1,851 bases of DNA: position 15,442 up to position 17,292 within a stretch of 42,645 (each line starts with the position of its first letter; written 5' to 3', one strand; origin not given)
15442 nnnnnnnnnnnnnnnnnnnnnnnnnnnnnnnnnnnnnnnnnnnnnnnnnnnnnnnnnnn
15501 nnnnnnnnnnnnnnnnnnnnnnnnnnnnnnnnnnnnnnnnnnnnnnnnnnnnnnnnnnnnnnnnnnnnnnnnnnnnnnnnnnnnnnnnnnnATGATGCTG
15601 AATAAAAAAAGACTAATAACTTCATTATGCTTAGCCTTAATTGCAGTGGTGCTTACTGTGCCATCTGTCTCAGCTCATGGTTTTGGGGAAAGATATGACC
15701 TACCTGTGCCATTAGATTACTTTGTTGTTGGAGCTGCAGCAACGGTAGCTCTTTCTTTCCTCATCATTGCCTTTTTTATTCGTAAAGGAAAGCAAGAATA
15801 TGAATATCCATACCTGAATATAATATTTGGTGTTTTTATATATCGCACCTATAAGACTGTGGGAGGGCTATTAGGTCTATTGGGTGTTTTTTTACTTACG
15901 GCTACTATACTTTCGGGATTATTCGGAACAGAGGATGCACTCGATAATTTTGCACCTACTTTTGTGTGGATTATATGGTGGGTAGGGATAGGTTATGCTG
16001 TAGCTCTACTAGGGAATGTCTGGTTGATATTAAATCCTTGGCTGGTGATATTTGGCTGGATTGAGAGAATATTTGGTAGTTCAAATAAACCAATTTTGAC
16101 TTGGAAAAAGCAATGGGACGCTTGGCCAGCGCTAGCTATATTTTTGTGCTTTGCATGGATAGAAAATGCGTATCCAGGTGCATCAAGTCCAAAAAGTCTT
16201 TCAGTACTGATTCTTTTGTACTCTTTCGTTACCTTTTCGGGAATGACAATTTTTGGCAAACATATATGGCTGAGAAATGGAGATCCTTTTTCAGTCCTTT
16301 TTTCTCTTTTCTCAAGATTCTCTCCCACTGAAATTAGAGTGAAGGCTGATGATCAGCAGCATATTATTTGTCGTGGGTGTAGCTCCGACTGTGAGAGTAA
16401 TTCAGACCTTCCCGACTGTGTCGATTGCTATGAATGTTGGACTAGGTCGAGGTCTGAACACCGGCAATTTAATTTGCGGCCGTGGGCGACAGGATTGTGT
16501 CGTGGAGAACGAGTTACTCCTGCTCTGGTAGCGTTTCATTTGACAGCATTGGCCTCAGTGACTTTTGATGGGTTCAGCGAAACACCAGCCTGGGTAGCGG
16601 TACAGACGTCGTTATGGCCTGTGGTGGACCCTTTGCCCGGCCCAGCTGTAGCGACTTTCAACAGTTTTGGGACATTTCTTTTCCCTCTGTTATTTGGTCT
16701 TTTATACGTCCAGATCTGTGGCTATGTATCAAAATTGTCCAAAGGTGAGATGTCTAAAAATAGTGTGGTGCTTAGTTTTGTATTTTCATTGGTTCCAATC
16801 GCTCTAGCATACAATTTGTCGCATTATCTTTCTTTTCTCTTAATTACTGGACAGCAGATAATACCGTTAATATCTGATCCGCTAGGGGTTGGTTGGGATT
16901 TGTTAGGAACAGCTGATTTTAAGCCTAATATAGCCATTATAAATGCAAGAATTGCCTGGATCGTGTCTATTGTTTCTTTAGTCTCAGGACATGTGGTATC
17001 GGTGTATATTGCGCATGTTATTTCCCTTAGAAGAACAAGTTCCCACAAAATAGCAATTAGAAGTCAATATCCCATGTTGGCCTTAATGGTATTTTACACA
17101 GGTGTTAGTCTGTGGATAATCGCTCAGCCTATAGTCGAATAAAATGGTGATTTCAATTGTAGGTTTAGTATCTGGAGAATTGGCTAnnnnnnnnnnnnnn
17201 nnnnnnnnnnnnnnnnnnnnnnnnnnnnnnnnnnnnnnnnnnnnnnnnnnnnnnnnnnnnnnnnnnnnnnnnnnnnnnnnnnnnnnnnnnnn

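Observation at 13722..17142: Uncharacterised four-gene His-rich / cupredoxin-like / poly-Cys membrane module (candidate metal-handling system)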

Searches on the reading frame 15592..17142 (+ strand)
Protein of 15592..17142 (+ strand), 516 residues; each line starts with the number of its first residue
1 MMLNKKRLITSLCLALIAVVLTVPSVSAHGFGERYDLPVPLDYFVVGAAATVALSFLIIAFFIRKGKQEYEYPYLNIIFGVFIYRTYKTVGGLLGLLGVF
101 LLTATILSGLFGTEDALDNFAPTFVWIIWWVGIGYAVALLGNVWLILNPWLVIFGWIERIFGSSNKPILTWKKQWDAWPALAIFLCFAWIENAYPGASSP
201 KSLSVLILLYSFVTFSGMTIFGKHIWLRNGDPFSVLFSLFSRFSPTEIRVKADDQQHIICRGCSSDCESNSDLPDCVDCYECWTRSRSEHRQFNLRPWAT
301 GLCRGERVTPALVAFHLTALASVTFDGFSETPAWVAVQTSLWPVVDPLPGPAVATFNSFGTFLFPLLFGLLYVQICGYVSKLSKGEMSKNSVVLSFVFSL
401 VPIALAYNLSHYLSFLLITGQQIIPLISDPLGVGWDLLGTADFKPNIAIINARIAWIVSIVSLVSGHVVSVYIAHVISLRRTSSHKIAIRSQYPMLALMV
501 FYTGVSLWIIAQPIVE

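Call 3: search_protein_families(library=pfam, proteins=[window:15592-17142:+], max_evalue=0.1)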
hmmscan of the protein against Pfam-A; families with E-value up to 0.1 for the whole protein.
window:15592-17142:+ (516 aa): 0 families

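Call 4: search_protein_families(library=ncbifam, proteins=[window:15592-17142:+], max_evalue=0.1)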
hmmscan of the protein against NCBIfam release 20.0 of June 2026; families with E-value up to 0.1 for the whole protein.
window:15592-17142:+ (516 aa): 0 families

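Call 5: find_homologous_proteins(query=window:15592-17139:+, max_evalue=0.001)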
Query window:15592-17139:+ (516 aa): 2387 proteins with E <= 0.001 among 8000 candidates; the best 120 are listed.
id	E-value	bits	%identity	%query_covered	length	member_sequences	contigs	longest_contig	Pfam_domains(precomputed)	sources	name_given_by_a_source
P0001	0.0e+0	1160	99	100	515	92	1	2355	-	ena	-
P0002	0.0e+0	1157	98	100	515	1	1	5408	-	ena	-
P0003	0.0e+0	1063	91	100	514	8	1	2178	-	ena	-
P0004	8.1e-288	974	83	99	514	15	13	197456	-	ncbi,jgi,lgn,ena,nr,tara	ncbi:MAG: hypothetical protein CL781_07425 [Chloroflexi bacterium]|nr:hypothetical protein [Chlorofl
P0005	1.1e-213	729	60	100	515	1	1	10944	-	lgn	-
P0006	4.4e-211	720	61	99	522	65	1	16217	-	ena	-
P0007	8.2e-211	720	60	99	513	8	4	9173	-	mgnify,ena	mgnify:CR=1 FL=1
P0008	1.3e-208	712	60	99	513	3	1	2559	-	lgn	-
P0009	1.0e-206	706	61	100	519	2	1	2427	-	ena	-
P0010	1.9e-206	705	60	100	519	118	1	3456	-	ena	-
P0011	2.5e-206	705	58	100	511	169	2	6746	-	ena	-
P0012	3.8e-206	704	60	100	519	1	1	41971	-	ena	-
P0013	1.4e-203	696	58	99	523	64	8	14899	-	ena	-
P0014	7.6e-203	693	58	100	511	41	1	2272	-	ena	-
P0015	2.2e-202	692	60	97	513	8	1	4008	-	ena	-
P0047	1.1e-159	551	50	100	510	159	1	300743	-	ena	-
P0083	3.3e-154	533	48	94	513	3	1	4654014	-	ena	-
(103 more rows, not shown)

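Call 6: search_solved_structures(query=window:15592-17139:+, max_evalue=10)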
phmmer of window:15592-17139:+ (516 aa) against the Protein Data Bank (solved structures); distinct sequences matched with E-value up to 10: 0.

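Call 8: find_related_loci(query=window:15592-17139:+, collection=genome_contigs, flank=6000)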
Query window:15592-17139:+ (516 aa) in genome_contigs; peptide patterns used: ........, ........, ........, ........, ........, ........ (x = any residue, [..] = any of these).
230 stretches matched a pattern; 166 encode a relative of the query (tblastn E <= 1e-3); the best 80 are kept; 80 distinct loci.
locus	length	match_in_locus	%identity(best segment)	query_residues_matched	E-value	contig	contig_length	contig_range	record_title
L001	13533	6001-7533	83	6-516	0e+0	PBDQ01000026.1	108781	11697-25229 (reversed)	MAG: Chloroflexota bacterium isolate SP343 123873, whole genome shotgun sequence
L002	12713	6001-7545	61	5-516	0e+0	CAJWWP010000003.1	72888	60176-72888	MAG TPA_asm: uncultured Chloroflexi bacterium isolate ERR599159_bin.71_MetaBAT_v2.12.1_MAG genome assembly, contig: NODE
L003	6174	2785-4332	59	5-516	0e+0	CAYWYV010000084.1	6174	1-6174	MAG TPA_asm: uncultured Dehalococcoidia bacterium isolate SRP077602_co4_497 genome assembly, contig: NODE_25459_length_6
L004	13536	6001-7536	58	1-516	0e+0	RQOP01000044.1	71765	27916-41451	MAG: SAR202 cluster bacterium isolate OSU_BB09 BB09_044, whole genome shotgun sequence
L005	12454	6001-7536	58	1-516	0e+0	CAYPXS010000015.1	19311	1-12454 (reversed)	MAG TPA_asm: uncultured Dehalococcoidia bacterium isolate binchicken_co46_665 genome assembly, contig: NODE_5189_length_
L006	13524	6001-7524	58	5-516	0e+0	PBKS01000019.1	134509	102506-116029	MAG: Chloroflexota bacterium isolate SP262 MHASMcontig_2164908, whole genome shotgun sequence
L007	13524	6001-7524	58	4-516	0e+0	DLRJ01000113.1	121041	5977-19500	MAG TPA_asm: Dehalococcoidia bacterium UBA7891 UBA7891_contig_19899, whole genome shotgun sequence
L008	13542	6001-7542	61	7-515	0e+0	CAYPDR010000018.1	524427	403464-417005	MAG TPA_asm: uncultured Dehalococcoidia bacterium isolate SRP092796_co4_664 genome assembly, contig: k141_5073544, whole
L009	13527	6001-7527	58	4-516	0e+0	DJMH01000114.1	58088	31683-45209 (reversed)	MAG TPA_asm: Dehalococcoidia bacterium UBA6495 UBA6495_contig_22710, whole genome shotgun sequence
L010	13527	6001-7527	57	4-516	0e+0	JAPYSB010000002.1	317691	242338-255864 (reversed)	MAG: Dehalococcoidia bacterium isolate PW3.metabat2.87 PW3_12_length_317691_cov_13.075936, whole genome shotgun sequence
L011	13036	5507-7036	56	4-516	0e+0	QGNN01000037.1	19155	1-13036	MAG: Chloroflexi bacterium isolate SAR202-II-177A Ga0133547_10016772, whole genome shotgun sequence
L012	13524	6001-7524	57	5-516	0e+0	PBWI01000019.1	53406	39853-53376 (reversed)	MAG: Chloroflexota bacterium isolate RS820 3878, whole genome shotgun sequence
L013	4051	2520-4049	57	1-514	0e+0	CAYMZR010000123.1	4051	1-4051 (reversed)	MAG TPA_asm: uncultured Dehalococcoidia bacterium isolate binchicken_co141_86 genome assembly, contig: NODE_71107_length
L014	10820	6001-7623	56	2-516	0e+0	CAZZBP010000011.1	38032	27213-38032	MAG TPA_asm: uncultured Dehalococcoidia bacterium isolate SRP092796_co3_881 genome assembly, contig: NODE_1420_length_38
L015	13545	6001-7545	56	16-516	0e+0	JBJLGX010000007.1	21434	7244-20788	MAG: Dehalococcoidia bacterium isolate LRMED-137 SAR202-LRMED-137-C28, whole genome shotgun sequence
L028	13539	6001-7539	50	4-515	1e-159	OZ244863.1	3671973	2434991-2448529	MAG: Dehalococcoidia bacterium isolate 3ac3ff71-9198-4354-86db-d96921461c44 genome assembly, chromosome: 1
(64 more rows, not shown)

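Call 15: search_protein_families(library=pfam, proteins=[L028:807-1751:+, L028:1778-2188:+, L028:2234-2842:+, L028:2853-3512:+, L028:3716-6019:+, L028:7598-9124:+], max_evalue=0.01)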
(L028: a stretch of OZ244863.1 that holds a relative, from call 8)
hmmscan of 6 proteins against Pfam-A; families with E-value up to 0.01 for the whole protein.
L028:807-1751:+ (314 aa): 1 family
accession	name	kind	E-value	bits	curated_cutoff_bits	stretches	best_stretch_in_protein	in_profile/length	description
PF13115.11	YtkA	-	0.0015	19.5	25.9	1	53-137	5-82/85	YtkA-like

L028:1778-2188:+ (136 aa): 0 families

L028:2234-2842:+ (202 aa): 1 family
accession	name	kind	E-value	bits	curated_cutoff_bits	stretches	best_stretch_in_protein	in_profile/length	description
PF20381.4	Rv1476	-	0.00083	19.6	26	0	151-200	105-154/156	Membrane protein Rv1476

L028:2853-3512:+ (219 aa): 0 families

L028:3716-6019:+ (767 aa): 4 families
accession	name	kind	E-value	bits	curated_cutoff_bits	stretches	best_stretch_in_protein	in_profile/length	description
PF04234.18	CopC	-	7.1e-21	75.5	23.3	1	25-121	1-92/92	CopC domain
PF05425.18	CopD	-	7.7e-19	68.5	32.1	1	354-452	2-105/105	Copper resistance protein D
PF13442.11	Cytochrome_CBB3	-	2.5e-10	41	27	1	667-747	3-68/68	Cytochrome C oxidase, cbb3-type, subunit III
PF00034.26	Cytochrom_C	-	3.7e-08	35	21.3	1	668-748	2-87/90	Cytochrome c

L028:7598-9124:+ (508 aa): 4 families
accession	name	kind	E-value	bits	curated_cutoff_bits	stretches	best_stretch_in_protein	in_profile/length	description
PF13522.11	GATase_6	-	4.5e-19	69.2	27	1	113-243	9-130/130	Glutamine amidotransferase domain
PF13537.11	GATase_7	-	3.2e-18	66.4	25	1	128-247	7-121/123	Glutamine amidotransferase domain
PF00156.33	Pribosyltran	-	6e-07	29.3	26.3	1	318-423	22-120/158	Phosphoribosyl transferase domain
PF13230.11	GATase_4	-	0.0084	15.5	23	0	115-180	72-133/272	Glutamine amidotransferases class-II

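Call 22: predict_structure(alignment_id=A1)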
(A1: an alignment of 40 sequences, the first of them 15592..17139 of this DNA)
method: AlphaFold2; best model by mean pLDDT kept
length: 516 residues; sequences in the alignment: 40
mean_pLDDT: 86.1   pTM: 0.84
mean pLDDT of the five models: 86.1, 85.0, 81.7, 80.3, 80.2
residues with pLDDT >= 90: 270; 70-90: 195; 50-70: 36; < 50: 15
segments of 3 or more residues with pLDDT < 50: 23-37
pLDDT, mean of each block of 10 residues (from residue 1): 74 80 47 50 86 94 75 81 85 94 96 91 87 89 89 94 83 94 94 86 95 97 93 94 92 72 68 76 87 91 82 95 89 90 88 90 94 96 94 92 89 74 89 90 77 80 94 93 93 94 88 68
secondary structure, 60 per line:
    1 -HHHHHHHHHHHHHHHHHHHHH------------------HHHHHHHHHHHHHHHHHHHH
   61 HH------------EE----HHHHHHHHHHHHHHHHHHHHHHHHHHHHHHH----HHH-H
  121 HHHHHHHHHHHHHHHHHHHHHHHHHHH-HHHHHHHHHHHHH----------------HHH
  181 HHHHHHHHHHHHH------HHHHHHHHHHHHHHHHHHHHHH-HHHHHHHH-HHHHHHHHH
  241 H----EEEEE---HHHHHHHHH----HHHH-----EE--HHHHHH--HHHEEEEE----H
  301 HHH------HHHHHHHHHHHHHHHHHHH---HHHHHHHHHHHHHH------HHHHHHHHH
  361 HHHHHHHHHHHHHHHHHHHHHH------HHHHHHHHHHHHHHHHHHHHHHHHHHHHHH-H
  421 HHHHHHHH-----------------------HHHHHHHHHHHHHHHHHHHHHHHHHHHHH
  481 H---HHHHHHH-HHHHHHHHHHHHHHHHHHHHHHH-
elements in order: H2-22 H41-62 H81-111 H120-147 H149-161 H178-193 H200-221 H223-230 H232-241 E246-250 H254-262 H267-270 H280-285 E291-295 H300-303 H310-328 H332-345 H352-382 H389-418 H420-428 H452-481 H485-491 H493-515

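Call 24: search_protein_representatives(alignment_id=A1)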
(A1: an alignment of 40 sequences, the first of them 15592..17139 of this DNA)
Query: 40 sequences, 512 profile positions. Proteins with E-value up to 0.001 (for the whole library): 6208; up to 1e-10: 3892; up to 1e-30: 1417. The best 150 are listed.
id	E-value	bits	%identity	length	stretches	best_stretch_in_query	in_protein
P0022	7.9e-231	783.4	-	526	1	6-512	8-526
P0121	2.3e-228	775.3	-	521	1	10-511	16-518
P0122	2.8e-200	682.7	-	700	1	13-511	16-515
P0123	3.9e-196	669.0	-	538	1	8-512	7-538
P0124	6.6e-189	645.1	-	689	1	21-512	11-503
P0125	3.9e-186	636.0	-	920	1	7-512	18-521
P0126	1.0e-182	624.7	-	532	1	13-512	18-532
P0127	1.7e-182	623.9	-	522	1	10-511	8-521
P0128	2.4e-182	623.5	-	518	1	11-512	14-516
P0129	7.6e-177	605.3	-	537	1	10-512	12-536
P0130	7.7e-177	605.3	-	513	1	10-511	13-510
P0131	1.9e-176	604.0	-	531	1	10-512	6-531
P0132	2.5e-176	603.6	-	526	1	11-512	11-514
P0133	1.7e-175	600.8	-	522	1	8-512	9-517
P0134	4.4e-174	596.2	-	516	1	16-512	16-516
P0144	1.1e-156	538.8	-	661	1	40-511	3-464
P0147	6.7e-152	523.0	-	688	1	23-511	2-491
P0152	2.6e-150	517.8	-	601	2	13-248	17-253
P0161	9.8e-144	496.1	-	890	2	13-252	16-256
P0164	1.1e-142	492.6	-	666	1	14-511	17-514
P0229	4.8e-115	401.4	-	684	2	288-512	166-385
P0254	9.0e-107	374.1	-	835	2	282-512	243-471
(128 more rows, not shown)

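Call 25: search_protein_families(library=pfam, proteins=[P0122, P0124, P0125, P0144, P0147, P0161, P0164, P0229, P0254, P0152], max_evalue=0.01)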
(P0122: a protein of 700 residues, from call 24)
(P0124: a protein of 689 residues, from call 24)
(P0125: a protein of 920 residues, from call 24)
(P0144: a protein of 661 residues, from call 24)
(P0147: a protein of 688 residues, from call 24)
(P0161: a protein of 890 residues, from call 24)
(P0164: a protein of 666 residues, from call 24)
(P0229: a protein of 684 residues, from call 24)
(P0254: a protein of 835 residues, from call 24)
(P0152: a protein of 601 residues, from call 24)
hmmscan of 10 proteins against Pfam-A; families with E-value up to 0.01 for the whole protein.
P0122 (700 aa): 12 families
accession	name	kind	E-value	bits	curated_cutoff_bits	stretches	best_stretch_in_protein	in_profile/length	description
PF00515.34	TPR_1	-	3.7e-15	55.5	27.8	2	631-663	1-33/34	Tetratricopeptide repeat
PF13181.12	TPR_8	-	1.2e-11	44.2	25.7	2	631-663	1-33/34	Tetratricopeptide repeat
PF13432.12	TPR_16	-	8.6e-11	42.5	32.7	2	602-640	2-40/65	Tetratricopeptide repeat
PF07719.23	TPR_2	-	1.6e-10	40.7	27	2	597-629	1-33/34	Tetratricopeptide repeat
PF13414.12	TPR_11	-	5e-10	39.4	26.8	1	604-645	1-42/42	TPR repeat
PF13371.12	TPR_9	-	9.6e-09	35.6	35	1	627-672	25-70/73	Tetratricopeptide repeat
PF13431.12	TPR_17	-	7.2e-08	32.6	24.4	1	619-652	1-34/34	Tetratricopeptide repeat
PF13428.12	TPR_14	-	2.9e-05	24.8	23.5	1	598-638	2-42/44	Tetratricopeptide repeat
PF14559.12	TPR_19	-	3e-05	24.7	25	1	608-670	2-64/68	Tetratricopeptide repeat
PF13424.12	TPR_12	-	3.7e-05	24.3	30.1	1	597-661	3-75/77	Tetratricopeptide repeat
PF13174.12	TPR_6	-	0.00012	22.9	26.3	0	598-628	1-31/33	Tetratricopeptide repeat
PF13525.12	YfiO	-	0.0065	16.7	25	1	598-691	6-106/203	Outer membrane lipoprotein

P0124 (689 aa): 0 families

P0125 (920 aa): 0 families

P0144 (661 aa): 1 family
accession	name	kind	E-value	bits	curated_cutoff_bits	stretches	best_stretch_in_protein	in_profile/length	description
PF00080.25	Sod_Cu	-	6.6e-34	117.6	28.9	1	489-622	3-133/133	Copper/zinc superoxide dismutase (SODC)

P0147 (688 aa): 1 family
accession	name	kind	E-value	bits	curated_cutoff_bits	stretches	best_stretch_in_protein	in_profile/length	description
PF13115.11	YtkA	-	0.00036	21.6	25.9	1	597-669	23-84/85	YtkA-like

P0161 (890 aa): 0 families

P0164 (666 aa): 5 families
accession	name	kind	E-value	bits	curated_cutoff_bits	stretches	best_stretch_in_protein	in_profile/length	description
PF00515.34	TPR_1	-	1.4e-09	37.8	27.8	1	615-647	1-33/34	Tetratricopeptide repeat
PF07719.23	TPR_2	-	1.7e-09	37.5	27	1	615-647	1-33/34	Tetratricopeptide repeat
PF13371.12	TPR_9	-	2.2e-08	34.4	35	1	589-656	3-70/73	Tetratricopeptide repeat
PF13414.12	TPR_11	-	5.5e-06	26.4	26.8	1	593-628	6-41/42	TPR repeat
PF13432.12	TPR_16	-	0.00028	21.7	32.7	1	586-643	2-59/65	Tetratricopeptide repeat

P0229 (684 aa): 0 families

P0254 (835 aa): 0 families

P0152 (601 aa): 0 families

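Call 26: fold_search(model_id=the predicted structure, library=pdb)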
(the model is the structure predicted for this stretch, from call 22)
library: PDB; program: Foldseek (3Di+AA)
matches with E <= 10: 249; with E <= 0.001: 0
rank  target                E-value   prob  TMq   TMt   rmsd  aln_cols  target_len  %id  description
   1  9bh2                  5.1e-02  0.15  0.11  0.13  25.9       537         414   10  Apo GltPh, outward-facing state (released 2025-03-12)
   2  8afa_B                5.8e-02  0.14  0.10  0.12  26.3       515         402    9  Cryo-EM structure of a substrate-bound glutamate transporter homologue GltTk encapsulated within a nanodisc (released 2023-04-05)
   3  6xwn_C                1.0e-01  0.13  0.11  0.12  26.3       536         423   12  Structure of glutamate transporter homologue GltTk in the presence of TBOA inhibitor (released 2020-03-04)
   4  5yck                  1.1e-01  0.10  0.10  0.12  25.5       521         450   13  Crystal structure of a MATE family protein derived from Camelina sativa at 2.3 angstrom (released 2017-09-27)
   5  7p5c_A                1.4e-01  0.12  0.11  0.14  31.5       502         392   13  Cryo-EM structure of human TTYH3 in Ca2+ and GDN (released 2021-08-11)
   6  8cua_A                1.6e-01  0.10  0.11  0.13  25.2       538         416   10  Human excitatory amino acid transporter 3 (EAAT3) with bound potassium in an intermediate outward facing state (released 2023-05-10)
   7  7ahk                  1.9e-01  0.08  0.09  0.11  26.6       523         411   10  Crystal structure of the outward-facing state of the substrate-free Na+-only bound glutamate transporter homolog GltPh (released 2020-11-18)
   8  2nww_A                2.1e-01  0.08  0.10  0.13  25.1       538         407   12  Crystal structure of GltPh in complex with TBOA (released 2007-02-27)
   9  6x17_A                2.4e-01  0.07  0.10  0.12  26.5       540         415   12  Outward-facing state of the glutamate transporter homologue GltPh in complex with TBOA (released 2020-11-18)
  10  6wzb_A                3.1e-01  0.08  0.11  0.13  22.9       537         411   11  Crystal structure of the GltPh V216C-G388C mutant cross-linked with divalent mercury (released 2021-02-17)
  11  6x14_A                3.3e-01  0.06  0.10  0.12  21.9       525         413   12  Inward-facing state of the glutamate transporter homologue GltPh in complex with TFB-TBOA (released 2020-11-18)
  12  4iu8_A                3.4e-01  0.09  0.13  0.14  22.4       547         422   12  Crystal structure of a membrane transporter (selenomethionine derivative) (released 2013-04-17)
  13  7rcp_A                3.4e-01  0.06  0.09  0.11  27.5       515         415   10  GltPh mutant (S279E/D405N) in complex with aspartate and sodium ions (released 2022-04-20)
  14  9g71_A                3.4e-01  0.06  0.09  0.10  33.1       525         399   12  Cryo-EM structure of TTYH2 in complex with lipids in GDN (released 2025-05-21)
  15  8xsm                  3.5e-01  0.07  0.10  0.12  25.7       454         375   12  transporter (released 2025-01-15)
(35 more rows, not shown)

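Call 31: find_related_loci(query=A2, collection=genome_contigs, flank=6000)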
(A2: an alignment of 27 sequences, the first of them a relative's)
Query A2 (487 aa) in genome_contigs; peptide patterns used: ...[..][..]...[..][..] (x = any residue, [..] = any of these).
600 stretches matched a pattern (row limit reached: there are more); 328 encode a relative of the query (tblastn E <= 1e-3); the best 80 are kept; 80 distinct loci.
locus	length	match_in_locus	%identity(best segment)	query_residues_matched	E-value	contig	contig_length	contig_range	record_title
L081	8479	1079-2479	51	22-485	1e-126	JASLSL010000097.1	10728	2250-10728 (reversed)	MAG: Alphaproteobacteria bacterium isolate Arabian12_MAG_54 c_000000556983, whole genome shotgun sequence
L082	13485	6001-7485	49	6-486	2e-125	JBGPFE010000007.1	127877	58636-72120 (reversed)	MAG: Gammaproteobacteria bacterium isolate OBJ_0618_7090110_74 k141_1345717_length_127877_cov_77.7793, whole genome shot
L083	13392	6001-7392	47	19-486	2e-124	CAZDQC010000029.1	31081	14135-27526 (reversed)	MAG TPA_asm: uncultured Rhodospirillaceae bacterium isolate SRP077602_co9_671 genome assembly, contig: NODE_1452_length_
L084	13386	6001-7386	46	20-484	8e-124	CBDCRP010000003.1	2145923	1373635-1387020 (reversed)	MAG: bacterium isolate c343b5c3-9596-4089-b975-978780b2b10b genome assembly, contig: contig_3, whole genome shotgun sequ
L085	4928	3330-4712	48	22-486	4e-122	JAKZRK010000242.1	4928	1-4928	MAG: Alphaproteobacteria bacterium isolate Langseth_MAG_00005 Langseth_MAG_00005_000000000242, whole genome shotgun sequ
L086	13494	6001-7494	44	24-486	5e-121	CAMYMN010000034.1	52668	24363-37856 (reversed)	MAG: uncultured Gammaproteobacteria bacterium isolate ES_Gamma_065 genome assembly, contig: scaffold_1251, whole genome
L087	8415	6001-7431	46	17-486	2e-120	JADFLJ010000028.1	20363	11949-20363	MAG: Proteobacteria bacterium isolate B51T1L10 B51T1L10_NODE3635, whole genome shotgun sequence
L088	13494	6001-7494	45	15-486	4e-120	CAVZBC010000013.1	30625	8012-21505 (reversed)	MAG: uncultured Gammaproteobacteria bacterium isolate MFD02360.bin.2.207 genome assembly, contig: contig_10809, whole ge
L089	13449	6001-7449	45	25-486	3e-117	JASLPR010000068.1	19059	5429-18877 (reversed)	MAG: Chloroflexota bacterium isolate Arabian11_MAG_64 c_000001814491, whole genome shotgun sequence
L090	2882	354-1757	47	22-485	2e-120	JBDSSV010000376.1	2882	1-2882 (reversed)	MAG: Burkholderiales bacterium isolate cluster1_bin.542 k127_254876, whole genome shotgun sequence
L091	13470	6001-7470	44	22-485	1e-115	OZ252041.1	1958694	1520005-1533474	MAG: Dehalococcoidia bacterium isolate eae43bd6-ae39-4fde-b148-41d4ed6bbaa2 genome assembly, chromosome: 1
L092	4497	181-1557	47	22-485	2e-116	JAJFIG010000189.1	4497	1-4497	MAG: Rhodospirillales bacterium isolate OFTM194 OFTM194_188, whole genome shotgun sequence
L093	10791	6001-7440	48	5-486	7e-114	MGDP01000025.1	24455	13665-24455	MAG: Candidatus Tectomicrobia bacterium RIFCSPLOWO2_12_FULL_69_37 rifcsplowo2_12_scaffold_13236, whole genome shotgun se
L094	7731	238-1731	42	7-486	6e-113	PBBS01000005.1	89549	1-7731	MAG: Chloroflexota bacterium isolate SP4220 114665, whole genome shotgun sequence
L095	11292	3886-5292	44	22-486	3e-110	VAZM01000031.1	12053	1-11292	MAG: Alphaproteobacteria bacterium isolate AP_8 14_0903_02_30cm_scaffold_4938, whole genome shotgun sequence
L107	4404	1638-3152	43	8-486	1e-107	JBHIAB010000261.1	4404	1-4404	MAG: Candidatus Methylomirabilia bacterium isolate K_3_bin.30 NODE_10754_length_4404_cov_7.293631, whole genome shotgun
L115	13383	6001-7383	45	22-487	2e-103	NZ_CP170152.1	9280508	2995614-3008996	Bradyrhizobium sp. Pha-3 chromosome, complete genome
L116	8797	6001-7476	47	22-487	5e-103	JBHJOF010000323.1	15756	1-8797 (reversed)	MAG: Kiloniellales bacterium isolate al_S5C224 S5Ck119_855635, whole genome shotgun sequence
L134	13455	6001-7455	43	5-484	3e-97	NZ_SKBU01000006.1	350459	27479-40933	Rubrobacter taiwanensis strain Yellowstone NODE_6_length_350371_cov_71.091408, whole genome shotgun sequence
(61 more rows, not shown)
